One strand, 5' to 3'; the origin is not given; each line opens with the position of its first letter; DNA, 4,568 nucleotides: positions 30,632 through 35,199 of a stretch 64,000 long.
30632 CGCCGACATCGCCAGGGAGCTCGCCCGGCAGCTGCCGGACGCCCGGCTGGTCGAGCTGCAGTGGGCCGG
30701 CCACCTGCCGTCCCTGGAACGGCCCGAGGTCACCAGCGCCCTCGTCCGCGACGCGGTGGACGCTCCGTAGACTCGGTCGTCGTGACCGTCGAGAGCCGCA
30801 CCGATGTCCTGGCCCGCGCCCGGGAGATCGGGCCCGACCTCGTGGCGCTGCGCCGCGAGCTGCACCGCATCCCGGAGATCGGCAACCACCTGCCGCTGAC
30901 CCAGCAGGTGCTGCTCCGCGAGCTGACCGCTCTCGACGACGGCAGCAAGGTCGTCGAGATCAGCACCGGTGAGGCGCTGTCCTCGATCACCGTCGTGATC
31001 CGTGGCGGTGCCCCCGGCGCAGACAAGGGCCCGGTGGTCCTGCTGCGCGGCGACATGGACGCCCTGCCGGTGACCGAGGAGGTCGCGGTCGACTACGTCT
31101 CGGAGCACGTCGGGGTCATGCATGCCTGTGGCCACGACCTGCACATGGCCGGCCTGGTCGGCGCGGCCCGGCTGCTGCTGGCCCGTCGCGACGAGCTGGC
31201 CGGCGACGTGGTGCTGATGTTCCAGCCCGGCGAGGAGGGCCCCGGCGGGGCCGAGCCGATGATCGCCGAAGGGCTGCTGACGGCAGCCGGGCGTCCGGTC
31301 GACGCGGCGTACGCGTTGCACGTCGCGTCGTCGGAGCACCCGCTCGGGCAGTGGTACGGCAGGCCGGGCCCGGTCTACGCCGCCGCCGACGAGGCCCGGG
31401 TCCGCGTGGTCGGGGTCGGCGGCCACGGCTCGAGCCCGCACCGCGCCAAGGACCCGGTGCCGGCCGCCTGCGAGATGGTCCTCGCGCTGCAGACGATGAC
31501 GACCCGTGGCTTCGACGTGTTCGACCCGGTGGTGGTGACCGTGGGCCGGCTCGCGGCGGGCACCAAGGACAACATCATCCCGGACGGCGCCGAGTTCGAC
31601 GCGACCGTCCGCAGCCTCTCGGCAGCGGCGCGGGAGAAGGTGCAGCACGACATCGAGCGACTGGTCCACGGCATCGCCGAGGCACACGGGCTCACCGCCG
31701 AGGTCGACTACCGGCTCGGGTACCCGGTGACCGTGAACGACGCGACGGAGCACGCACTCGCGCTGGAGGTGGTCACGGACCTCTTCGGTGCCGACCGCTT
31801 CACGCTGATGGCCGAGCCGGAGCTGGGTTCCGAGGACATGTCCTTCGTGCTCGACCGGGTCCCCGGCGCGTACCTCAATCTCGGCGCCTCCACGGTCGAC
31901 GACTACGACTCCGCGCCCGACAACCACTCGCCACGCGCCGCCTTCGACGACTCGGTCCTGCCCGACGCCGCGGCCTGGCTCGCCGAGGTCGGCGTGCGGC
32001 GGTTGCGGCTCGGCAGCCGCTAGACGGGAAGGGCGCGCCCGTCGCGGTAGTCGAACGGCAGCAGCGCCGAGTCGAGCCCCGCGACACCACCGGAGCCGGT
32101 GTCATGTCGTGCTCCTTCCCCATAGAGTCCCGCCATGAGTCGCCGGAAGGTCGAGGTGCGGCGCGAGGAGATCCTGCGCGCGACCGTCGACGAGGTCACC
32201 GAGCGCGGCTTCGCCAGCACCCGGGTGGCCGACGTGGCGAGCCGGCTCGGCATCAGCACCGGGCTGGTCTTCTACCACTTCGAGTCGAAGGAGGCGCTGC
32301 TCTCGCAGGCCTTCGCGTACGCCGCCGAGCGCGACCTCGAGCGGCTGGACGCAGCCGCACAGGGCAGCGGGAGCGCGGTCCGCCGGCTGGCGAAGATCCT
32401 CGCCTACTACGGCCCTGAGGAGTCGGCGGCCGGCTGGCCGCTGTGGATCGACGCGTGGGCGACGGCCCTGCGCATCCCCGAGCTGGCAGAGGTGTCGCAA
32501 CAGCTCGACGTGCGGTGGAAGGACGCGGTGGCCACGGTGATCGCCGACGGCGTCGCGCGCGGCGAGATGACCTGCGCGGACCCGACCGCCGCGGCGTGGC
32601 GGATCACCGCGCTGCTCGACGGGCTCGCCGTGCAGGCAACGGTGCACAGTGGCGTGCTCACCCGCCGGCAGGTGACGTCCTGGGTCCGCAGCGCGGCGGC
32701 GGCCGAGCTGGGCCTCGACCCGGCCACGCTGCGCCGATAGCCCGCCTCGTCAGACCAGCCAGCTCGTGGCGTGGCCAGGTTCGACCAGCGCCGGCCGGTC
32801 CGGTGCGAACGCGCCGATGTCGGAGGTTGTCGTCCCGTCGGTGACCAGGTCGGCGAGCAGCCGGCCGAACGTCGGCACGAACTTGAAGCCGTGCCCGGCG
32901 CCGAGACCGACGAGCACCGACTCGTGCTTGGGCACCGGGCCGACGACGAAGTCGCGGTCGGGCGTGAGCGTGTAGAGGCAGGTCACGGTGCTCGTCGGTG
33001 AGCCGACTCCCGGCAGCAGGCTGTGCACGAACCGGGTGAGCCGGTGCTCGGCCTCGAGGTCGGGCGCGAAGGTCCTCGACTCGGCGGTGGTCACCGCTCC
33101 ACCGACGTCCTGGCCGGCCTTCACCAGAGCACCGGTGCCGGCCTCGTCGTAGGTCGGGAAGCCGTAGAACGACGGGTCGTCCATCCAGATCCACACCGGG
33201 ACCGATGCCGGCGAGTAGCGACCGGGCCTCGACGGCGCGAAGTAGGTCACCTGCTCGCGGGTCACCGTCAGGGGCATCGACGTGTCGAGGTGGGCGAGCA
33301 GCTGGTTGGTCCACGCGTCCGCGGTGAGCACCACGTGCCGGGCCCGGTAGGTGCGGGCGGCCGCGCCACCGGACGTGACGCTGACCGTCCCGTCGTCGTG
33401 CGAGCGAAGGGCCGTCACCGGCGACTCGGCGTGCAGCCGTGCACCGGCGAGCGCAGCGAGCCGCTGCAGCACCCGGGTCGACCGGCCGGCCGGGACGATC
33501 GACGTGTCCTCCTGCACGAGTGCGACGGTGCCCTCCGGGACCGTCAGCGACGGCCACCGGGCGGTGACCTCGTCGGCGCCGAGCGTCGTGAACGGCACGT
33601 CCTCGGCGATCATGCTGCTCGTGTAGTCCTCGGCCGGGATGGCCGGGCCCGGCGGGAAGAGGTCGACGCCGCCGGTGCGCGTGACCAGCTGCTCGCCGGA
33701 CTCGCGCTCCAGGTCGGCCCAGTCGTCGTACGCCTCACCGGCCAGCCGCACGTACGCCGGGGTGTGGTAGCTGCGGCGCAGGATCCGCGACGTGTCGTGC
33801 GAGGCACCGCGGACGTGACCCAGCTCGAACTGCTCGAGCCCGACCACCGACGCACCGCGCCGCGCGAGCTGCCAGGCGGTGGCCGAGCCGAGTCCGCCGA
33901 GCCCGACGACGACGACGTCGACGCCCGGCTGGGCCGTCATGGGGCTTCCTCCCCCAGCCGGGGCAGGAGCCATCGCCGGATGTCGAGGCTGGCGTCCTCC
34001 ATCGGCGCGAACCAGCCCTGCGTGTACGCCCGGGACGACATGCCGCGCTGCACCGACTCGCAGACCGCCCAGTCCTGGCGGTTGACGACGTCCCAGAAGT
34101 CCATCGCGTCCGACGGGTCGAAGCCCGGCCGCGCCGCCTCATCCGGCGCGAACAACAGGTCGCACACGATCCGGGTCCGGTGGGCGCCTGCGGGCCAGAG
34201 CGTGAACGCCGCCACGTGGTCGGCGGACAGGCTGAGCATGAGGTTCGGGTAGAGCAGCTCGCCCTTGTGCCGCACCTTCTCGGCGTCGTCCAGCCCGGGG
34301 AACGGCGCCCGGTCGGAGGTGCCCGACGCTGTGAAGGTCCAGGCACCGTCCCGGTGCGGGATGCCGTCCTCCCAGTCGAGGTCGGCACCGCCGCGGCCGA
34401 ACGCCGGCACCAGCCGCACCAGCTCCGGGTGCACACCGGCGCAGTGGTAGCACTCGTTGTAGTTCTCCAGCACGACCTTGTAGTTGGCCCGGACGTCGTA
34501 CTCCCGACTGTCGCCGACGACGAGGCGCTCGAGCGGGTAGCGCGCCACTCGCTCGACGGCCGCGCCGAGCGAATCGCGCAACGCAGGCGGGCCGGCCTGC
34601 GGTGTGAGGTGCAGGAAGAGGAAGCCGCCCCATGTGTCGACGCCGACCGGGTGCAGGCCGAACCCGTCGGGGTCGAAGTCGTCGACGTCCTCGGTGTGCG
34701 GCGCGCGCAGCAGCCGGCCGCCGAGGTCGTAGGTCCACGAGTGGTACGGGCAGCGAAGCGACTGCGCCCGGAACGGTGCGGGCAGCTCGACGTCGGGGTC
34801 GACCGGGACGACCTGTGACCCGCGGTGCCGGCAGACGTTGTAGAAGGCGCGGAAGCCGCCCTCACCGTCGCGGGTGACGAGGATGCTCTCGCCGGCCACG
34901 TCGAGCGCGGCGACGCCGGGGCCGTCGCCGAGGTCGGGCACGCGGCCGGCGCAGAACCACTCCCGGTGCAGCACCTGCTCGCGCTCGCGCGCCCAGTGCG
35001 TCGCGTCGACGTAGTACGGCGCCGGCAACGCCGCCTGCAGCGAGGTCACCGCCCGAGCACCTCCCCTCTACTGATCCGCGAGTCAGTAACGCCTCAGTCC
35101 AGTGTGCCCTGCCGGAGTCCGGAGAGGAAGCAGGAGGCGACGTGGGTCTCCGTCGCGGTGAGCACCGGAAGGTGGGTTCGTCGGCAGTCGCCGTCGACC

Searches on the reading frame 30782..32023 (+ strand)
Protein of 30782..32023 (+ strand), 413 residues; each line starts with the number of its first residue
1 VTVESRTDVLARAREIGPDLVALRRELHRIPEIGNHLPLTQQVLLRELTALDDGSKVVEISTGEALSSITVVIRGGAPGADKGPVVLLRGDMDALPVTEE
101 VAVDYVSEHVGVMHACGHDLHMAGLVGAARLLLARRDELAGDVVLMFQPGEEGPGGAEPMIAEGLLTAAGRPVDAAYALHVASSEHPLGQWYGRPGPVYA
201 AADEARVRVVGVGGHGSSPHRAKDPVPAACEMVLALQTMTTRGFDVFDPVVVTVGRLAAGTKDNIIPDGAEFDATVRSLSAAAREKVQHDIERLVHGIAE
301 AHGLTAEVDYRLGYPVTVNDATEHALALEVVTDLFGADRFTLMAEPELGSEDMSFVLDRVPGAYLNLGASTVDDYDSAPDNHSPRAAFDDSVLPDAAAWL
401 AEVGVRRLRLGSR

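Call 70: search_protein_families(library=pfam, proteins=[window:30782-32023:+], max_evalue=0.00001)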
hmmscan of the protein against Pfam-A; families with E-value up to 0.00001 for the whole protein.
window:30782-32023:+ (413 aa): 2 families
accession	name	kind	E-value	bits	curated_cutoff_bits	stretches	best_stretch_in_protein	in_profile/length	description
PF01546.33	Peptidase_M20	-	1.8e-35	123.1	24.6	1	87-402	1-202/206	Peptidase family M20/M25/M40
PF07687.19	M20_dimer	-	1.1e-12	48.3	21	1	204-295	8-99/107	Peptidase dimerisation domain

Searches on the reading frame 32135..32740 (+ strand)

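Call 70: search_protein_families(library=pfam, proteins=[window:32135-32740:+], max_evalue=0.00001)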
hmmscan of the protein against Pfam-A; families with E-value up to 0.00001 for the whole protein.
window:32135-32740:+ (201 aa): 2 families
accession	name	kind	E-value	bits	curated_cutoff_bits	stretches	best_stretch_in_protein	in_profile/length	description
PF13977.11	TetR_C_6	-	1.6e-20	73.8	27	1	84-192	4-114/115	BetI-type transcriptional repressor, C-terminal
PF00440.29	TetR_N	-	5e-13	49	24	1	13-58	1-46/47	Bacterial regulatory proteins, tetR family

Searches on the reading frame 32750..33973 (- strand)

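Call 70: search_protein_families(library=pfam, proteins=[window:32750-33973:-], max_evalue=0.00001)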
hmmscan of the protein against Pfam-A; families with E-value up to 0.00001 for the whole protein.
window:32750-33973:- (407 aa): 1 family
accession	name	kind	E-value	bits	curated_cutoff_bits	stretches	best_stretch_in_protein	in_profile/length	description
PF01266.30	DAO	-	6.1e-48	164.6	27.9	1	19-376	1-353/353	FAD dependent oxidoreductase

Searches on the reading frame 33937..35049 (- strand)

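Call 70: search_protein_families(library=pfam, proteins=[window:33937-35049:-], max_evalue=0.00001)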
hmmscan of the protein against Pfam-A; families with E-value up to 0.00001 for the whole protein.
window:33937-35049:- (370 aa): 2 families
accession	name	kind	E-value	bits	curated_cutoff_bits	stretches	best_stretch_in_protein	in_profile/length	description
PF00848.25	Ring_hydroxyl_A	-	1.2e-41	143.4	24.9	1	173-362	1-203/208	Ring hydroxylating alpha subunit (catalytic domain)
PF00355.32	Rieske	-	4.4e-14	52.6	20.3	1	30-125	1-87/88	Rieske [2Fe-2S] domain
